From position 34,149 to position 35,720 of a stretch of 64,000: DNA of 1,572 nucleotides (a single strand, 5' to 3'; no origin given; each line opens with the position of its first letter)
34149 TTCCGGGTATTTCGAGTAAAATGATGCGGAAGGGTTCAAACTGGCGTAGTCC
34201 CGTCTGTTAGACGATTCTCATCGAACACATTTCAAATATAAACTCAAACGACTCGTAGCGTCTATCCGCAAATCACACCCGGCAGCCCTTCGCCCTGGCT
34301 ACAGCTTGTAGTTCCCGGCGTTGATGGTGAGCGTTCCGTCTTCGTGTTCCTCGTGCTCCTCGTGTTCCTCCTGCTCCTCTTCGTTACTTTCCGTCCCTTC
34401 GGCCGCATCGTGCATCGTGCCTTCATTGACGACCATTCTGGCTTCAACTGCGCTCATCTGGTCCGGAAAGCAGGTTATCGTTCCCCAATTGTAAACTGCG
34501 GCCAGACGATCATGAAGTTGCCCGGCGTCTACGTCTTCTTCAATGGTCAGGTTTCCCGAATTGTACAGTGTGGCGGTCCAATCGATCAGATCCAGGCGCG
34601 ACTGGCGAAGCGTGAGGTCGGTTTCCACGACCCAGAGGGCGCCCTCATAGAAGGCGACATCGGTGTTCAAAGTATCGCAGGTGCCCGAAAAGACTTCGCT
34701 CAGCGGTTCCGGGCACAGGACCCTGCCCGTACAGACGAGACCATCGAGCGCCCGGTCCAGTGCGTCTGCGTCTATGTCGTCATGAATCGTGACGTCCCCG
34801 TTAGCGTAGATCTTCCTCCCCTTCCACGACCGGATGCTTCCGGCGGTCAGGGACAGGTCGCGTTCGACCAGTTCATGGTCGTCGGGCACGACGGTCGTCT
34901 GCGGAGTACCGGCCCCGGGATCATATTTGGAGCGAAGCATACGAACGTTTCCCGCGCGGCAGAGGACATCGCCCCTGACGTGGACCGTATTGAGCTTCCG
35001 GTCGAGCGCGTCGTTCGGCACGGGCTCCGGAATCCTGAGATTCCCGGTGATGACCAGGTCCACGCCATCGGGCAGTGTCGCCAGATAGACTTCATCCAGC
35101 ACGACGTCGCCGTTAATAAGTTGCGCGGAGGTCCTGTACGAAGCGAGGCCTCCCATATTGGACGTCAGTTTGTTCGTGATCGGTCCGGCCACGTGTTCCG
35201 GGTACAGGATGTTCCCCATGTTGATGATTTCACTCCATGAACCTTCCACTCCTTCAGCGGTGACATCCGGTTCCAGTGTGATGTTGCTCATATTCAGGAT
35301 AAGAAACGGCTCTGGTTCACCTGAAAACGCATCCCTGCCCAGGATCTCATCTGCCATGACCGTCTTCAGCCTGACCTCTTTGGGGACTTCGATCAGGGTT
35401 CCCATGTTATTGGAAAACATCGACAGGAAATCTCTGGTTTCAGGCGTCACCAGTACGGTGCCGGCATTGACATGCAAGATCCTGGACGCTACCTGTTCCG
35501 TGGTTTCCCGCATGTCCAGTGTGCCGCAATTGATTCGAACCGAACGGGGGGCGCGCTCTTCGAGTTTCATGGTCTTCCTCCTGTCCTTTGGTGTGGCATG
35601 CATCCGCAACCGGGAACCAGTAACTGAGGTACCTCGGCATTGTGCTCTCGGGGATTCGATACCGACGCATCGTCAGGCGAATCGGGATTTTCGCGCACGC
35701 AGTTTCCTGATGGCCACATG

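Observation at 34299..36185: ECF sigma factor followed by a soluble beta-helix-like repeat protein with a Glu/His-rich tail (candidate non-canonical anti-sigma or metal-sensing partner)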

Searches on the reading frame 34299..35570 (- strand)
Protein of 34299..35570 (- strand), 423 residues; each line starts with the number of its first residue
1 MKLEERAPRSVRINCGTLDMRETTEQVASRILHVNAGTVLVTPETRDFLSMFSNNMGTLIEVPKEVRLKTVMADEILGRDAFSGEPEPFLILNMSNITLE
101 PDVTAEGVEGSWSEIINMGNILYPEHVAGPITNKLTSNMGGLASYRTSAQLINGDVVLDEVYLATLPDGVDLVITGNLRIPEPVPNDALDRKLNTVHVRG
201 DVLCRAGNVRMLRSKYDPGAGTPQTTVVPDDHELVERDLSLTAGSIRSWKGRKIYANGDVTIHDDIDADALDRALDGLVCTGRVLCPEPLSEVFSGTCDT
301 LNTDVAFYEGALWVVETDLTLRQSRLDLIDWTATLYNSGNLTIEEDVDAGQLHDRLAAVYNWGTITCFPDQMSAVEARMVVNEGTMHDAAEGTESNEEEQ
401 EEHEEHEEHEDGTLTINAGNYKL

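Call 5: search_protein_families(library=pfam, proteins=[window:34299-35570:-], max_evalue=1)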
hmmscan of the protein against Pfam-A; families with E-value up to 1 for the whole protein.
window:34299-35570:- (423 aa): 0 families

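Call 6: search_protein_families(library=ncbifam, proteins=[window:34299-35570:-], max_evalue=1)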
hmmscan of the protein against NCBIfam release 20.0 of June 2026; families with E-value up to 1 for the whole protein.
window:34299-35570:- (423 aa): 0 families

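Call 7: find_homologous_proteins(query=window:34299-35570:-, max_evalue=0.001)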
Query window:34299-35570:- (423 aa): 25 proteins with E <= 0.001 among 8000 candidates.
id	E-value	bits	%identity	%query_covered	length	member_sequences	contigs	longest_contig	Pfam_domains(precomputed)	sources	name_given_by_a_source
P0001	6.1e-259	877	92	100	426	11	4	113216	-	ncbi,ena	-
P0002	1.6e-230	783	83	100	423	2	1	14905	-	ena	-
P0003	4.1e-230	782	83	100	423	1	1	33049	-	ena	-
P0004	3.5e-227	772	82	100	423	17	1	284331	-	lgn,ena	-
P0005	5.5e-227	772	81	100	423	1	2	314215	-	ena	-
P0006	2.7e-226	769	81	100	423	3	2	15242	-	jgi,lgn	-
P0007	3.7e-225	766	81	100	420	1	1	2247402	-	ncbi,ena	-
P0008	2.8e-223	759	80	100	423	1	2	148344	-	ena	-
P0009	1.7e-221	754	79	100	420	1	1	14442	-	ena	-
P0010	1.0e-218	744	78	100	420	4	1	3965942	-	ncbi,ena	-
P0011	1.0e-171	590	63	100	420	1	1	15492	-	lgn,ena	-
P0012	8.7e-159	547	60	100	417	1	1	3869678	-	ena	-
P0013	2.3e-154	532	59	100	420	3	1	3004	-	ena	-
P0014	6.3e-154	531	59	100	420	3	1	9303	-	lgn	-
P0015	2.2e-151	523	58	100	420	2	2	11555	-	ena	-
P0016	1.8e-149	516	57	100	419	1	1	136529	-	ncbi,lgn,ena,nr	ncbi:MAG: hypothetical protein OXH56_03170 [Gemmatimonadetes bacterium]|nr:hypothetical protein [Gem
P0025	3.7e-31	127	28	97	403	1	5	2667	-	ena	-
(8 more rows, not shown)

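Call 11: find_encoding_contigs(protein=P0016, flank=8000, max_places=3)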
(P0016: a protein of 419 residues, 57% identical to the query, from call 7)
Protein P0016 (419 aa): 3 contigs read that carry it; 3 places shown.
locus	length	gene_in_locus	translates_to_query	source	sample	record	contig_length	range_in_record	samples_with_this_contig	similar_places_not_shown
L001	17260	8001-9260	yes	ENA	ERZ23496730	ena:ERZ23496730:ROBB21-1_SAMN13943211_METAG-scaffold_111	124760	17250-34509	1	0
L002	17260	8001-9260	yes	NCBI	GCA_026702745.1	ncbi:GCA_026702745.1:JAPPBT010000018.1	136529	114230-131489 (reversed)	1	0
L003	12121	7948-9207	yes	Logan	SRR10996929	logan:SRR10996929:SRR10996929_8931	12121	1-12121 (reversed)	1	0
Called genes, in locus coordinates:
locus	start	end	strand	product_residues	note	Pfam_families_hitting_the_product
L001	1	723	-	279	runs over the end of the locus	PF05721:PhyH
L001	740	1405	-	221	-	PF00702:Hydrolase, PF12710:HAD, PF13419:HAD_2, PF13242:Hydrolase_like (weak)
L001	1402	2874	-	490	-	PF00884:Sulfatase, PF01663:Phosphodiest (faint), PF16347:SGSH_C (faint)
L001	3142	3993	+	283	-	-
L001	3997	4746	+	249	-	PF17645:Amdase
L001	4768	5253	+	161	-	PF12903:DUF3830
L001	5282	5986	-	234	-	PF00702:Hydrolase, PF13419:HAD_2, PF13242:Hydrolase_like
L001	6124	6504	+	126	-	-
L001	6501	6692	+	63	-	PF13560:HTH_31, PF12844:HTH_19, PF13413:HTH_25 (weak), PF13443:HTH_26, PF01381:HTH_3, PF04545:Sigma70_r4 (weak)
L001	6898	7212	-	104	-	PF01381:HTH_3, PF13443:HTH_26 (weak)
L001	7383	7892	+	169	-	PF04542:Sigma70_r2, PF08281:Sigma70_r4_2, PF04545:Sigma70_r4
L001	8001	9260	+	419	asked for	-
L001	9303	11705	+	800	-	PF12704:MacB_PCD, PF02687:FtsX, PF12704:MacB_PCD (weak), PF02687:FtsX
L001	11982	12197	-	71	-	-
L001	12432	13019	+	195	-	PF01636:APH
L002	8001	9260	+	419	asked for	-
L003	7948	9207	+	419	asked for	-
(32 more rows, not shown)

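Call 12: find_encoding_contigs(protein=P0025, flank=8000, max_places=5)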
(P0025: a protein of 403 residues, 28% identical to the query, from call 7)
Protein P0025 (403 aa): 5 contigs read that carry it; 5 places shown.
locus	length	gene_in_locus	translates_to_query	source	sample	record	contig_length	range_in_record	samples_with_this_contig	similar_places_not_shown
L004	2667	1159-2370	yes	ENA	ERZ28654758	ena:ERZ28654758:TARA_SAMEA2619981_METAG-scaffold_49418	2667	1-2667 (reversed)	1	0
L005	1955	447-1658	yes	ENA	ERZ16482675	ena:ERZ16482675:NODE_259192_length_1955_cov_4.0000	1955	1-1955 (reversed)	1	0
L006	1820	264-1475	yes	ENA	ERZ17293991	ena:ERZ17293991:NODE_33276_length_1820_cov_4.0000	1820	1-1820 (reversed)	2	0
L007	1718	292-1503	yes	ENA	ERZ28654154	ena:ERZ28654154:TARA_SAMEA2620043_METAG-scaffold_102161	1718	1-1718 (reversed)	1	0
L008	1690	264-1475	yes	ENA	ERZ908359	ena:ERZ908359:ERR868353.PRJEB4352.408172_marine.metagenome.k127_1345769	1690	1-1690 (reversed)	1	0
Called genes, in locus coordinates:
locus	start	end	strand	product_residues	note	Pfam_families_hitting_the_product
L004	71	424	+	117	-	PF04430:DUF498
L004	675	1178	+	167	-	PF04542:Sigma70_r2, PF08281:Sigma70_r4_2, PF04545:Sigma70_r4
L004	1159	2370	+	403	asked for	-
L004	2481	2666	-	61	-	?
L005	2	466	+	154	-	?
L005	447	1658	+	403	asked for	-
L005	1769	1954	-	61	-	?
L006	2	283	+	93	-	?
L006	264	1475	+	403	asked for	-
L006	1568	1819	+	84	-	?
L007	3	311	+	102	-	?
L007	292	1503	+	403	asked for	-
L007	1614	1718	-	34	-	?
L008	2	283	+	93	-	?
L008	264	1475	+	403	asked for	-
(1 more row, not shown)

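Call 13: find_encoding_contigs(protein=P0012, flank=8000, max_places=2)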
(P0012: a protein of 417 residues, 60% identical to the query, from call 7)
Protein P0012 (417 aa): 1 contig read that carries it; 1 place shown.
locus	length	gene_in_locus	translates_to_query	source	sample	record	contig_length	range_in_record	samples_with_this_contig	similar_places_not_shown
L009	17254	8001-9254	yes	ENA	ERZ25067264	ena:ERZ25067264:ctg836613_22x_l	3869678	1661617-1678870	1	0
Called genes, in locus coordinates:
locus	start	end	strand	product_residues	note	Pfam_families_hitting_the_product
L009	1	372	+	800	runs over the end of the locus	PF12704:MacB_PCD, PF02687:FtsX, PF12704:MacB_PCD, PF02687:FtsX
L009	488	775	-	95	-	PF01381:HTH_3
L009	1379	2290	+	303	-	PF01636:APH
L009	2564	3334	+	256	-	PF05977:MFS_3, PF07690:MFS_1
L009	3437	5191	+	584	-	PF00664:ABC_membrane, PF00005:ABC_tran, PF13304:AAA_21 (faint), PF02463:SMC_N (weak)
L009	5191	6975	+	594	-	PF00664:ABC_membrane, PF02463:SMC_N (faint), PF00005:ABC_tran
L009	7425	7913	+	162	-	PF04542:Sigma70_r2, PF08281:Sigma70_r4_2, PF04545:Sigma70_r4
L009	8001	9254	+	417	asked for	-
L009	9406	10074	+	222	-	PF02463:SMC_N (weak), PF00005:ABC_tran, PF13304:AAA_21 (faint)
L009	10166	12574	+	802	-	PF12704:MacB_PCD, PF02687:FtsX, PF12704:MacB_PCD, PF02687:FtsX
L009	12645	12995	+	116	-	-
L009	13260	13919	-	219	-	PF00702:Hydrolase, PF13419:HAD_2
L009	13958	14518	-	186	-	PF04229:GrpB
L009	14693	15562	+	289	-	PF01634:HisG, PF08029:HisG_C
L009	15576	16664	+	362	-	PF00155:Aminotran_1_2, PF04864:Alliinase_C (weak)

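Call 14: find_encoding_contigs(protein=P0011, flank=8000, max_places=2)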
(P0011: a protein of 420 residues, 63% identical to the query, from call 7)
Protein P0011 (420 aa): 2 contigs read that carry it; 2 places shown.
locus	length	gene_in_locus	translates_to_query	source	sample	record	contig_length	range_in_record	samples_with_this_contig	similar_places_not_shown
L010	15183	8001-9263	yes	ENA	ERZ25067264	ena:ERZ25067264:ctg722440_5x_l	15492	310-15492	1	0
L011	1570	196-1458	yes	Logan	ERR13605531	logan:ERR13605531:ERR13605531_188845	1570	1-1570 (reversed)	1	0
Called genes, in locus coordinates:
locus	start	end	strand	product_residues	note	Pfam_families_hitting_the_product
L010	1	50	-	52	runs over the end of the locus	PF00293:NUDIX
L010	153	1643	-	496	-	PF00884:Sulfatase, PF01663:Phosphodiest (faint), PF16347:SGSH_C (faint)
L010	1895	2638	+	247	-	PF06314:ADC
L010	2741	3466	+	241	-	PF17645:Amdase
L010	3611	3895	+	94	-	PF12903:DUF3830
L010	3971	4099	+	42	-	PF12903:DUF3830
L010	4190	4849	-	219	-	PF00702:Hydrolase, PF13419:HAD_2, PF13242:Hydrolase_like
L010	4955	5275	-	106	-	PF01381:HTH_3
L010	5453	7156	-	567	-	PF00082:Peptidase_S8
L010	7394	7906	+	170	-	PF04542:Sigma70_r2, PF08281:Sigma70_r4_2, PF04545:Sigma70_r4 (weak)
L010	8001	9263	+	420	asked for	-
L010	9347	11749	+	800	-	PF12704:MacB_PCD, PF02687:FtsX, PF12704:MacB_PCD, PF02687:FtsX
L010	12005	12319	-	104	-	PF01381:HTH_3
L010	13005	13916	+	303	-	PF01636:APH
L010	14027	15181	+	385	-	?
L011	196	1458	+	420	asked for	-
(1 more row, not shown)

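Call 16: search_protein_representatives(protein=window:34299-35570:-)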
Query: 423 residues. Proteins with E-value up to 0.001 (for the whole library): 371; up to 1e-10: 218; up to 1e-30: 78. The best 150 are listed.
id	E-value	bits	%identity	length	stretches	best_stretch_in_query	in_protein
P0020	2.8e-146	504.1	58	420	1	1-423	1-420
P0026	2.4e-112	392.4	45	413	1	1-423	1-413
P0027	2.0e-82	293.8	38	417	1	10-405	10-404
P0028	2.9e-69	250.4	35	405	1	13-400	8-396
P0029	2.8e-68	247.2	34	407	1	11-394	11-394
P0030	6.5e-64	232.8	35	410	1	14-398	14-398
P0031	8.6e-63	229.1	34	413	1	4-403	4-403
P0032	1.8e-62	228.1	32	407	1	11-399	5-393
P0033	1.1e-61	225.5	33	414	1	10-402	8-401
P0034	1.2e-61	225.4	31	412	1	11-403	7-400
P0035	4.2e-60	220.3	32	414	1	6-403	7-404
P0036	8.7e-60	219.2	34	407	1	13-398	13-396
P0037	8.9e-60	219.2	33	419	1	14-403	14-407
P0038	6.8e-59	216.3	34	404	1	14-390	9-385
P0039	3.2e-58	214.1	35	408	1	14-393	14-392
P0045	1.9e-56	208.2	30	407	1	14-403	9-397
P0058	5.9e-51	190.2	33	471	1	14-395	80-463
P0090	1.0e-36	143.3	24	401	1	14-398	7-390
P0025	1.2e-31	126.6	28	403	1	14-388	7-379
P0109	4.8e-29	118.0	22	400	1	11-388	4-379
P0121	4.8e-26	108.1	22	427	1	15-416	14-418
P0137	5.3e-22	94.8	21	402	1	14-386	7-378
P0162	2.4e-19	86.0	20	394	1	14-386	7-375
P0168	1.0e-18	83.9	19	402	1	14-398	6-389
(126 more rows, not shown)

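Call 18: predict_structure(alignment_id=A1)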
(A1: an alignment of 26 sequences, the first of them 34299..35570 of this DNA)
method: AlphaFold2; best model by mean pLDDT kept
length: 423 residues; sequences in the alignment: 26
mean_pLDDT: 85.6   pTM: 0.68
mean pLDDT of the five models: 85.6, 84.6, 84.1, 84.0, 83.5
residues with pLDDT >= 90: 200; 70-90: 186; 50-70: 22; < 50: 15
segments of 3 or more residues with pLDDT < 50: 391-405
pLDDT, mean of each block of 10 residues (from residue 1): 58 87 89 88 93 86 85 87 78 93 91 92 94 92 91 94 95 95 94 95 95 92 90 89 88 89 89 87 88 80 76 85 86 87 92 92 87 90 77 31 47 79 87
secondary structure, 60 per line:
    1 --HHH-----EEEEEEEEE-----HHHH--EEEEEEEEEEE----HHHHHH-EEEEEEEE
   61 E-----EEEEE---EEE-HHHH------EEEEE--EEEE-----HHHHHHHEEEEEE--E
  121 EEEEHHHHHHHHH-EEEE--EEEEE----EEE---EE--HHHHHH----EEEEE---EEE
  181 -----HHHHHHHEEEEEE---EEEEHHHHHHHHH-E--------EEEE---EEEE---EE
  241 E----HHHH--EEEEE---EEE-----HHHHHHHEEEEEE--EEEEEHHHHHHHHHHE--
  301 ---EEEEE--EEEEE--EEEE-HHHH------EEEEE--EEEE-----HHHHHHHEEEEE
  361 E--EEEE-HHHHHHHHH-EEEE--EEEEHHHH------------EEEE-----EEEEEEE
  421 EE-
elements in order: E11-19 H25-28 E31-41 H46-51 E53-61 E67-71 E75-77 H79-82 E89-93 E96-99 H105-111 E112-117 E120-124 H125-133 E135-138 E141-145 E150-152 H160-165 E170-174 E178-180 H186-192 E193-198 E202-205 H206-214 E225-228 E232-235 E239-241 H246-249 E252-256 E260-262 H268-274 E275-280 E283-287 H288-297 E304-308 E311-315 E318-321 H323-326 E333-337 E340-343 H349-355 E356-361 E364-367 H369-377 E379-382 E385-388 H389-392 E405-408 E414-422

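Call 20: search_solved_structures(query=A2, max_evalue=10)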
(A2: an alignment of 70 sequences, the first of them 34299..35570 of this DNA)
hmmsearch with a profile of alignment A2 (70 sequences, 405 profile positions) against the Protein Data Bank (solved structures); distinct sequences matched with E-value up to 10: 3.
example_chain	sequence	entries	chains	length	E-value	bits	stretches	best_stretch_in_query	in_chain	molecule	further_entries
3h49_A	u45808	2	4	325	0.25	13.3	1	232-307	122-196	Ribokinase | Uncharacterized sugar kinase ydjH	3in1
5h07_D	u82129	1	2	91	0.26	13.2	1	273-330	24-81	TNFAIP3-interacting protein 2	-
2xtc_A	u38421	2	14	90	1.3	11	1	103-144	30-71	F-BOX-LIKE/WD REPEAT-CONTAINING PROTEIN TBL1X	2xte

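Call 21: search_protein_families(library=pfam, alignment_id=A2, max_evalue=0.1)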
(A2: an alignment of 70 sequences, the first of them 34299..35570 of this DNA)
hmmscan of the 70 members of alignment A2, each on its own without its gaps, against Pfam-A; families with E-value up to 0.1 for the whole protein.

A. member 1, window:34299-35570:- (423 aa): 0 families

B. families by the number of members that match (of 70 scanned): 24 families
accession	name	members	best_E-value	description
PF17723.7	RHH_8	49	7.6e-11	Ribbon-Helix-Helix transcriptional regulator family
PF18213.6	SUB1_ProdP9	2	0.014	SUB1 protease Prodomain ProdP9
PF03064.21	U79_P34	2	0.021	HSV U79 / HCMV P34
PF23981.1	DUF7305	1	0.0076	Domain of unknown function (DUF7305)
PF13192.12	Thioredoxin_3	1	0.0097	Thioredoxin domain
PF11236.13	DUF3037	1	0.021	Protein of unknown function (DUF3037)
PF22380.2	Chp1-like_SPOC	1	0.021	Chromo domain-containing protein 1-like, SPOC domain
PF02812.23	ELFV_dehydrog_N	1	0.024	Glu/Leu/Phe/Val dehydrogenase, dimerisation domain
PF23110.1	H1_KCTD8_12_16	1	0.025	KCTD8/12/16 H1 domain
PF11209.13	LmeA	1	0.026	LmeA-like phospholipid-binding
PF04972.22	BON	1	0.027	BON domain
PF15460.11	SAS4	1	0.027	Something about silencing, SAS, complex subunit 4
PF09014.16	Sushi_2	1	0.028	Beta-2-glycoprotein-1 fifth domain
PF23685.1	YtiC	1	0.041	YtiC-like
PF01937.24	ARMT1-like_dom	1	0.043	Damage-control phosphatase ARMT1-like domain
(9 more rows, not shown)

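Call 22: search_protein_families(library=pfam, proteins=[P0028, P0045, P0090, P0109, P0137, P0168, P0026, P0027], max_evalue=0.1)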
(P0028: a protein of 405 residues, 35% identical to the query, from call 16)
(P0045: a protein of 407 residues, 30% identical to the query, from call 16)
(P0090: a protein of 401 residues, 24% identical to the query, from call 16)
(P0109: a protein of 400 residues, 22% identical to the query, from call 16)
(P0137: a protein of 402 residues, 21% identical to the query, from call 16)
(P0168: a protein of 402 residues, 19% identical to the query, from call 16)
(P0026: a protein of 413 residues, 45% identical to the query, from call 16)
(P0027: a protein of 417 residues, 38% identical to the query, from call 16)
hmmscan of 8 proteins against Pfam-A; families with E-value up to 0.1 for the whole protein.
P0028 (405 aa): 0 families

P0045 (407 aa): 3 families
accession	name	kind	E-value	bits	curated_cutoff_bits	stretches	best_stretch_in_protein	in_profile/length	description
PF17723.7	RHH_8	-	0.0055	17.2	25.4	0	289-365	42-117/119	Ribbon-Helix-Helix transcriptional regulator family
PF23110.1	H1_KCTD8_12_16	-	0.025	15.1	27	0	326-365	1-40/116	KCTD8/12/16 H1 domain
PF00842.27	Ala_racemase_C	-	0.087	12.9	25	0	131-174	51-94/127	Alanine racemase, C-terminal domain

P0090 (401 aa): 1 family
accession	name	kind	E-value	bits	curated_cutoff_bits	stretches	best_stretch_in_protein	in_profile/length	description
PF17723.7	RHH_8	-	0.00019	21.9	25.4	1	316-362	71-117/119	Ribbon-Helix-Helix transcriptional regulator family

P0109 (400 aa): 1 family
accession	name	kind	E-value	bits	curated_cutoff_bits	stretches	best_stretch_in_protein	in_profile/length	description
PF17723.7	RHH_8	-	3e-05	24.5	25.4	0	289-360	45-116/119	Ribbon-Helix-Helix transcriptional regulator family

P0137 (402 aa): 2 families
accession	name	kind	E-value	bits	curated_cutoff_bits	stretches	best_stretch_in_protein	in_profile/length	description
PF17723.7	RHH_8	-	1.6e-05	25.5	25.4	0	322-363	77-118/119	Ribbon-Helix-Helix transcriptional regulator family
PF17012.10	DUF5091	-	0.069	13.9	27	0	89-158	31-99/147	Domain of unknown function (DUF5091)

P0168 (402 aa): 2 families
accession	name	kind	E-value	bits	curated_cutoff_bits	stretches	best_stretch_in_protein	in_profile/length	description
PF17723.7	RHH_8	-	1e-08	35.7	25.4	2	47-116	43-115/119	Ribbon-Helix-Helix transcriptional regulator family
PF15460.11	SAS4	-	0.027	15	24.4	1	137-206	23-92/99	Something about silencing, SAS, complex subunit 4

P0026 (413 aa): 1 family
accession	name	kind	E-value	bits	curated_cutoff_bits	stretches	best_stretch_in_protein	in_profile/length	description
PF17723.7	RHH_8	-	0.0041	17.6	25.4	0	166-203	79-116/119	Ribbon-Helix-Helix transcriptional regulator family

P0027 (417 aa): 2 families
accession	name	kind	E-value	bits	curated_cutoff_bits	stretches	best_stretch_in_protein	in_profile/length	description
PF23981.1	DUF7305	-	0.0076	16.6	27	1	315-395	51-122/185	Domain of unknown function (DUF7305)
PF17723.7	RHH_8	-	0.041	14.4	25.4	0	135-207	40-115/119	Ribbon-Helix-Helix transcriptional regulator family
